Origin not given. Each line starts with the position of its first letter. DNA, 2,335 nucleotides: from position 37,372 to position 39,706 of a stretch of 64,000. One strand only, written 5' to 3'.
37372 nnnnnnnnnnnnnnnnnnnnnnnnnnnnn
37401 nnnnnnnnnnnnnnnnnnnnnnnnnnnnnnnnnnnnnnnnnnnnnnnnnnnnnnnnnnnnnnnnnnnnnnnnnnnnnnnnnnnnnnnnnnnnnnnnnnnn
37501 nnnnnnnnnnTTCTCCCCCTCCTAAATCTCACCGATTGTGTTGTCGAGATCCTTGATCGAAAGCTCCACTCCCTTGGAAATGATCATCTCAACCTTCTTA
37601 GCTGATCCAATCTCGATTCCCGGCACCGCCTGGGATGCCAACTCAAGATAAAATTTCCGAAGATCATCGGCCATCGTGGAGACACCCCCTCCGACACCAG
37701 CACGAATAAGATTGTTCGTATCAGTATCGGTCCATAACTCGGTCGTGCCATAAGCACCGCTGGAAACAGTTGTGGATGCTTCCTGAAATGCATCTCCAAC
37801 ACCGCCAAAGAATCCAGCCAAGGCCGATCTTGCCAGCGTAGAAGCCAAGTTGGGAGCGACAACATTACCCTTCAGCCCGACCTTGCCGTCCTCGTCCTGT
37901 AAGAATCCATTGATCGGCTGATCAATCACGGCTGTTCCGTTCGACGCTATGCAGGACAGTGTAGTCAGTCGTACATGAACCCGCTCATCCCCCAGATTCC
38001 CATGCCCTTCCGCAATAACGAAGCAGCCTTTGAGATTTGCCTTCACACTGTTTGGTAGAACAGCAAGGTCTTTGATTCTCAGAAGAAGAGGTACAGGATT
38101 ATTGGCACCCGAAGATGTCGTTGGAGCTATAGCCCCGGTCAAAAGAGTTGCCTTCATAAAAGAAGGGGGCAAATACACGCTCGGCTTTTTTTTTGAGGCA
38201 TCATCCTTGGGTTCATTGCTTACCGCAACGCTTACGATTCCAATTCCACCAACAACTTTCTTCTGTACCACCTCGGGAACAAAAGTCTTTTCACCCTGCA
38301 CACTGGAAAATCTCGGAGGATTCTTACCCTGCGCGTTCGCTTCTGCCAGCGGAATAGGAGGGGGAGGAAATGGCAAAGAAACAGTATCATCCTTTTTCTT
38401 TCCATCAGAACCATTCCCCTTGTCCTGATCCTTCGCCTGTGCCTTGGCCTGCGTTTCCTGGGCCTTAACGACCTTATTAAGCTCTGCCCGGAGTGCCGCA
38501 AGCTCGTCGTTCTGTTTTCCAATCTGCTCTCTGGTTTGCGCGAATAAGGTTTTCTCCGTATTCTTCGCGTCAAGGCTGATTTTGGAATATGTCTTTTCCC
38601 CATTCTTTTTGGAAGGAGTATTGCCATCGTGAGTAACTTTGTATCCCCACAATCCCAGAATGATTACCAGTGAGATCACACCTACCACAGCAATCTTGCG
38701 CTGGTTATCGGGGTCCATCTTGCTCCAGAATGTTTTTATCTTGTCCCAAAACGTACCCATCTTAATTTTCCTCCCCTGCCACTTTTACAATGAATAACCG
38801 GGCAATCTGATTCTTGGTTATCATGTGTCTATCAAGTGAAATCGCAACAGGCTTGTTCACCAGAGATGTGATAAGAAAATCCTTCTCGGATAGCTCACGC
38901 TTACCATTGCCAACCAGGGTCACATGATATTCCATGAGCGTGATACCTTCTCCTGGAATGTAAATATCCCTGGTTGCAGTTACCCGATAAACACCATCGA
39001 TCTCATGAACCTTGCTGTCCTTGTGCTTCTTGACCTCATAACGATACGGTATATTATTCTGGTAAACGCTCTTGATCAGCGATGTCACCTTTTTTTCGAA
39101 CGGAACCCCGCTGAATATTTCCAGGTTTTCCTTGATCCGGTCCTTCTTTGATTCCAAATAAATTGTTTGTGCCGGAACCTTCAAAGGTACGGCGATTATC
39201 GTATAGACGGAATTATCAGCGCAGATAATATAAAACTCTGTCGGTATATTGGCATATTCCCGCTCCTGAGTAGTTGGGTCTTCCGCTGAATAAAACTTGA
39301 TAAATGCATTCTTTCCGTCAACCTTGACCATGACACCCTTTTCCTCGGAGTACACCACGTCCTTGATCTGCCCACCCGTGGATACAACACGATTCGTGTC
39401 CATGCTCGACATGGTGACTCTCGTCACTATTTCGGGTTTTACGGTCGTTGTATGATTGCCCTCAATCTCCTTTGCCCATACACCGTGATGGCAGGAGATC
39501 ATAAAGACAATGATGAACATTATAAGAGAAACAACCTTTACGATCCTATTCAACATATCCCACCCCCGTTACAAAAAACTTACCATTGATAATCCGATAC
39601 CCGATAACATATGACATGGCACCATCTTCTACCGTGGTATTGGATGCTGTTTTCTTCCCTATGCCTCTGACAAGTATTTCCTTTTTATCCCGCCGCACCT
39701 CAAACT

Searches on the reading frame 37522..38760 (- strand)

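Call 7: search_protein_families(library=pfam, proteins=[window:37522-38760:-], max_evalue=0.01)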
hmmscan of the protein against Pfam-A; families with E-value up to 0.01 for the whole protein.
window:37522-38760:- (412 aa): 2 families
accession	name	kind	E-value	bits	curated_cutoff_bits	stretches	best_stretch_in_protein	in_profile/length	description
PF03743.19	TrbI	-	8.4e-29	101.2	35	1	196-400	1-188/188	Bacterial conjugation TrbI-like protein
PF05308.16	Mito_fiss_reg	-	2.5e-05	25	26.3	1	78-144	120-186/244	Mitochondrial fission regulator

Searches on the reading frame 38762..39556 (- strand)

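Call 8: search_protein_families(library=pfam, proteins=[window:38762-39556:-], max_evalue=0.01)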
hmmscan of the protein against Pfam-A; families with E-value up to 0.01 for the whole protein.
window:38762-39556:- (264 aa): 2 families
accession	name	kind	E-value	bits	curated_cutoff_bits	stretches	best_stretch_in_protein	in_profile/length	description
PF06586.17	TraK_N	-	7.1e-18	65.3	24.8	1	38-137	1-94/100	TraK N-terminal domain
PF23536.1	TraK_C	-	1.4e-14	54.6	28.5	1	143-257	2-109/110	TraK C-terminal domain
